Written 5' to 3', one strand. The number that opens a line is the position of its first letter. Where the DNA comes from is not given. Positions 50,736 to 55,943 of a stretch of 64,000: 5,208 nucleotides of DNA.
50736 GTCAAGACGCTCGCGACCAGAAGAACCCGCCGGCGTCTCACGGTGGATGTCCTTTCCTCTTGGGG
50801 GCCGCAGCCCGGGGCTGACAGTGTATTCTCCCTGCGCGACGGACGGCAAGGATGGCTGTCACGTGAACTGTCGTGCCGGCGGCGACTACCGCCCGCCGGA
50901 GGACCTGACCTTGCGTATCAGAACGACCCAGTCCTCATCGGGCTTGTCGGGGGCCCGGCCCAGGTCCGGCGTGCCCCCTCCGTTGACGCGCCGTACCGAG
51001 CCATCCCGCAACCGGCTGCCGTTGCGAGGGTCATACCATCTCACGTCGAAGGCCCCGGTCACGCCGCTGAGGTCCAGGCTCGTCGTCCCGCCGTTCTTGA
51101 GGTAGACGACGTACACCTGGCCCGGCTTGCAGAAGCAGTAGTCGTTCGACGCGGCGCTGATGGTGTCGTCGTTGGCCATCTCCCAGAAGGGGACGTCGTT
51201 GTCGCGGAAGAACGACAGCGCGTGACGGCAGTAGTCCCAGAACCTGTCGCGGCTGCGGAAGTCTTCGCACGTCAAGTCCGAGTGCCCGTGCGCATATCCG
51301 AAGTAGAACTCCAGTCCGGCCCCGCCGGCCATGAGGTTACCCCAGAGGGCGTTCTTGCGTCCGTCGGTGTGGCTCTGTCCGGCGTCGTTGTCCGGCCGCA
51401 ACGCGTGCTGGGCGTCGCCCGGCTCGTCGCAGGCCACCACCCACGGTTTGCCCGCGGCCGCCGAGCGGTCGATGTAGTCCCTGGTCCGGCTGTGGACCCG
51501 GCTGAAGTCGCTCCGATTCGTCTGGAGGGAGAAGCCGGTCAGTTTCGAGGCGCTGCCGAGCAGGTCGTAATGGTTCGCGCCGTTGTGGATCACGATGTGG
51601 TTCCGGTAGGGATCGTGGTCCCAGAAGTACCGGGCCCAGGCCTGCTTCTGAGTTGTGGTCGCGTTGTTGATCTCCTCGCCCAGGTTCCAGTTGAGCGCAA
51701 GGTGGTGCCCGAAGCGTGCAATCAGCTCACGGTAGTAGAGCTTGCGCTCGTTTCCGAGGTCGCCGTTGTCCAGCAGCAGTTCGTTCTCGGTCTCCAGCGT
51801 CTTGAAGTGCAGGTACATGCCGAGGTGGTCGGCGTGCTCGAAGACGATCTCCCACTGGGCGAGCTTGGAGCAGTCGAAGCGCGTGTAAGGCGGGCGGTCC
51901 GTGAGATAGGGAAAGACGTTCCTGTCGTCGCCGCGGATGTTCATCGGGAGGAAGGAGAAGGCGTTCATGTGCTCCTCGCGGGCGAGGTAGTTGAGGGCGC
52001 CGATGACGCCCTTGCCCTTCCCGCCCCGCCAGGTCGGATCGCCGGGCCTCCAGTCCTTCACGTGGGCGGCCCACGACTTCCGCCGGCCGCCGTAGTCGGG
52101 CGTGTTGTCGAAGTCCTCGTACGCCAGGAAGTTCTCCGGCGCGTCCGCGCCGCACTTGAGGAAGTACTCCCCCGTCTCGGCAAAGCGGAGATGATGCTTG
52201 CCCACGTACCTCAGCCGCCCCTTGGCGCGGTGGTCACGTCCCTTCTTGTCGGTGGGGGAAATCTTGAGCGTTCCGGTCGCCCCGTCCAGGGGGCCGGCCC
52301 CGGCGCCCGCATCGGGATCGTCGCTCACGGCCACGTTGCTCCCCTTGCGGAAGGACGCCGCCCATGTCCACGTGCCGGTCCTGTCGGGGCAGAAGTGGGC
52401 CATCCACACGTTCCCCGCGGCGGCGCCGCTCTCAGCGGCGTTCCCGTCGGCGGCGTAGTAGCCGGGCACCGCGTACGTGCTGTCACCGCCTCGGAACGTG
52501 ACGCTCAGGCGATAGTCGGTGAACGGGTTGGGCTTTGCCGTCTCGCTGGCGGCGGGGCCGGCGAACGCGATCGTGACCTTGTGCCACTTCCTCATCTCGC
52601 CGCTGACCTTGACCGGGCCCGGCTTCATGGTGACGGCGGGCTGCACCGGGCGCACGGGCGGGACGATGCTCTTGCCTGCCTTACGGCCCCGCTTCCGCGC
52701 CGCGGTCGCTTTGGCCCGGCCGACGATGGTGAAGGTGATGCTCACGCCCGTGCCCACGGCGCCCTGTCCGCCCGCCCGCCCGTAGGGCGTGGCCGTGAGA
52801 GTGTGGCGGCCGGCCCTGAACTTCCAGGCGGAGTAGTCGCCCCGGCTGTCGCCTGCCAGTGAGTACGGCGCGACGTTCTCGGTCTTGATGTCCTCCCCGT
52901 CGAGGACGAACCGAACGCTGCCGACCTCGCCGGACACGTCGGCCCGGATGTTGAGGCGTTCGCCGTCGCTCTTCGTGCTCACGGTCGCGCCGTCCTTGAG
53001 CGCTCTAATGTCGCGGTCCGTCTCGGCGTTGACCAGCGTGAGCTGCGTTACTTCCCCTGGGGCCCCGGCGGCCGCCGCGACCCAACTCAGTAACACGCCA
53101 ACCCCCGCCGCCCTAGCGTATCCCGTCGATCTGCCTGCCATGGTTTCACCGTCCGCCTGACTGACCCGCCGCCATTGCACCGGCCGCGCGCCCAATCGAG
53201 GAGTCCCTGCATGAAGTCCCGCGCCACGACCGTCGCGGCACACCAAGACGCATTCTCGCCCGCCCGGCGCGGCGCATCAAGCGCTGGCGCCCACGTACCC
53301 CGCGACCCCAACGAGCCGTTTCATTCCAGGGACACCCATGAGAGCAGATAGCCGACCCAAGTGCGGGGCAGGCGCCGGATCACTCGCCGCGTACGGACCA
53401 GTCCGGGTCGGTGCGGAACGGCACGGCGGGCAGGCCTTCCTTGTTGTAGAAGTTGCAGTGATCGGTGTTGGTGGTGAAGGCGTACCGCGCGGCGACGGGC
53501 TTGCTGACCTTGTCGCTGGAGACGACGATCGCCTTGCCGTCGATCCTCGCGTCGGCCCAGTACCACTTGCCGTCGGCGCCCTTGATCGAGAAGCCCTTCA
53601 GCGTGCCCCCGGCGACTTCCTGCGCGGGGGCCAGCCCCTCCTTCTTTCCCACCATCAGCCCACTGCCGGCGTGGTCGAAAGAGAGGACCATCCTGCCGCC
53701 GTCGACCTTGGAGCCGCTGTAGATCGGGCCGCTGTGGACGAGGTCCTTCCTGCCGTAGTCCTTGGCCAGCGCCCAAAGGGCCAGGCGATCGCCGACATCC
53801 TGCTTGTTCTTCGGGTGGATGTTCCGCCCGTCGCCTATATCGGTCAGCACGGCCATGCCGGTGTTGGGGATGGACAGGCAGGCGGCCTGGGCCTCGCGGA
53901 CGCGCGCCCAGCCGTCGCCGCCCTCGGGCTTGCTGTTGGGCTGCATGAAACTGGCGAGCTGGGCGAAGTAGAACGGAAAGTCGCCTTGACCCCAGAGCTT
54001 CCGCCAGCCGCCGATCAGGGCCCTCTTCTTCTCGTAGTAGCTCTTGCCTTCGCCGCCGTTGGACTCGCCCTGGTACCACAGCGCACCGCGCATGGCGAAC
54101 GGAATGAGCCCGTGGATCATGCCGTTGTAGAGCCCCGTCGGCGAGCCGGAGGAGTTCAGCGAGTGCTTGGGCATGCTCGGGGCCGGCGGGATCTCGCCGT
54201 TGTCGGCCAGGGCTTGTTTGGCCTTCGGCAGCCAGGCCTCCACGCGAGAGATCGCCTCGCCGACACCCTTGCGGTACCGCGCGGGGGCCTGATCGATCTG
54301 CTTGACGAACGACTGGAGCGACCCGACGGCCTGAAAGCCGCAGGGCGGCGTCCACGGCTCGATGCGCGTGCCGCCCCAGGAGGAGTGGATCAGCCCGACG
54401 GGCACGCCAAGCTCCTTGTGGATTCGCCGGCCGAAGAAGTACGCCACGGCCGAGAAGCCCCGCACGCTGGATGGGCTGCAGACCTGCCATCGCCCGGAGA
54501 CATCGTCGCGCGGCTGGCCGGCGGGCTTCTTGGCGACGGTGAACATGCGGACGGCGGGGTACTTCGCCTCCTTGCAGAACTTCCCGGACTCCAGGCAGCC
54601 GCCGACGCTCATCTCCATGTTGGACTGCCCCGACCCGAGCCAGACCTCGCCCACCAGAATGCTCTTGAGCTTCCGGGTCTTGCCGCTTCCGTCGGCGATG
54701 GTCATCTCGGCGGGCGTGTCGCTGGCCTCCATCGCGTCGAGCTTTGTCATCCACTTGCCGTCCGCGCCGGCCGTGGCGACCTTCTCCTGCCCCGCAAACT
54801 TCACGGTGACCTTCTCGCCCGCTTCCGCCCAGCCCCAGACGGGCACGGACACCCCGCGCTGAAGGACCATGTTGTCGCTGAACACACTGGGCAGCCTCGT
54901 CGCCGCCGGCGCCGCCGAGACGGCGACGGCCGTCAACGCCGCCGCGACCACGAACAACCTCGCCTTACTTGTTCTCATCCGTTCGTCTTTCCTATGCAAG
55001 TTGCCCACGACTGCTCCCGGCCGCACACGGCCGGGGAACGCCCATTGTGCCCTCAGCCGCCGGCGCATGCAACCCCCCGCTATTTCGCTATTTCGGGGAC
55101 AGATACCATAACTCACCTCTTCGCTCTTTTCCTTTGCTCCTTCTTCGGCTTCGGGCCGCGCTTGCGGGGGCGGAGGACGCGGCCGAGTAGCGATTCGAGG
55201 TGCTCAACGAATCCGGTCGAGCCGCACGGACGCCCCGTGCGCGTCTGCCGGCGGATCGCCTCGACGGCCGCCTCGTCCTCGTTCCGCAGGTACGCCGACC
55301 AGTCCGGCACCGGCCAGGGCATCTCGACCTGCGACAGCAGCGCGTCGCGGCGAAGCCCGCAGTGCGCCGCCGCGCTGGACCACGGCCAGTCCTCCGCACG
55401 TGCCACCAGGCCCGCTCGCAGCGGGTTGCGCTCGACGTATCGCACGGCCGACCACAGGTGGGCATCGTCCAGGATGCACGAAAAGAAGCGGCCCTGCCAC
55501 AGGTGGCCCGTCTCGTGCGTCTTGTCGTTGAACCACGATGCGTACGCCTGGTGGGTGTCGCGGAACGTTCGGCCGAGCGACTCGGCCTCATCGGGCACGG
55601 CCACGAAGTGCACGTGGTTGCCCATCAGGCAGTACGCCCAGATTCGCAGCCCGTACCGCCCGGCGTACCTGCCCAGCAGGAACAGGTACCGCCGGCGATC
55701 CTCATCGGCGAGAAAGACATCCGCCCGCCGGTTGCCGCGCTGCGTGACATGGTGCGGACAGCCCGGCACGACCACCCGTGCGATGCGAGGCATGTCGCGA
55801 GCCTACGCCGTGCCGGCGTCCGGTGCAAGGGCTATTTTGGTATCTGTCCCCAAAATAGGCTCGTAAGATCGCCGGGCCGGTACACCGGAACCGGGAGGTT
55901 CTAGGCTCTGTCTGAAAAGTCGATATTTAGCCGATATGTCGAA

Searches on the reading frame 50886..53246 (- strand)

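Call 37: search_protein_families(library=pfam, proteins=[window:50886-53246:-], max_evalue=0.0001)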
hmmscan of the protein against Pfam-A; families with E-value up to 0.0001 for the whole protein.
window:50886-53246:- (786 aa): 2 families
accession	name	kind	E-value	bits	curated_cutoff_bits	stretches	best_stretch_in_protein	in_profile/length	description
PF16586.11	DUF5060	-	1.5e-19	70.4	27.2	1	218-299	2-69/70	Domain of unknown function (DUF5060)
PF12904.13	Collagen_bind_2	-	9.6e-07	29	22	1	700-776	14-90/92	Putative collagen-binding domain of a collagenase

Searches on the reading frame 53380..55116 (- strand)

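Call 37: search_protein_families(library=pfam, proteins=[window:53380-55116:-], max_evalue=0.0001)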
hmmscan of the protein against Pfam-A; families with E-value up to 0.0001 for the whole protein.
window:53380-55116:- (578 aa): 1 family
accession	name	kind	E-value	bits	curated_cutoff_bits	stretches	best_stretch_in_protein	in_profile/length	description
PF03629.24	SASA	-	8.1e-16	58.7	24.8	2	341-445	119-220/226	Carbohydrate esterase, sialic acid-specific acetylesterase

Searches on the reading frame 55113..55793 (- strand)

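Call 37: search_protein_families(library=pfam, proteins=[window:55113-55793:-], max_evalue=0.0001)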
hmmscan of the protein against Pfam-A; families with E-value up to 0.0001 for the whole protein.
window:55113-55793:- (226 aa): 1 family
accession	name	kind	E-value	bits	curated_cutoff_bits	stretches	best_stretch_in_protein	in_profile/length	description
PF01797.21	Y1_Tnp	-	2.7e-11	44.1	23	1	11-123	4-121/121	Transposase IS200 like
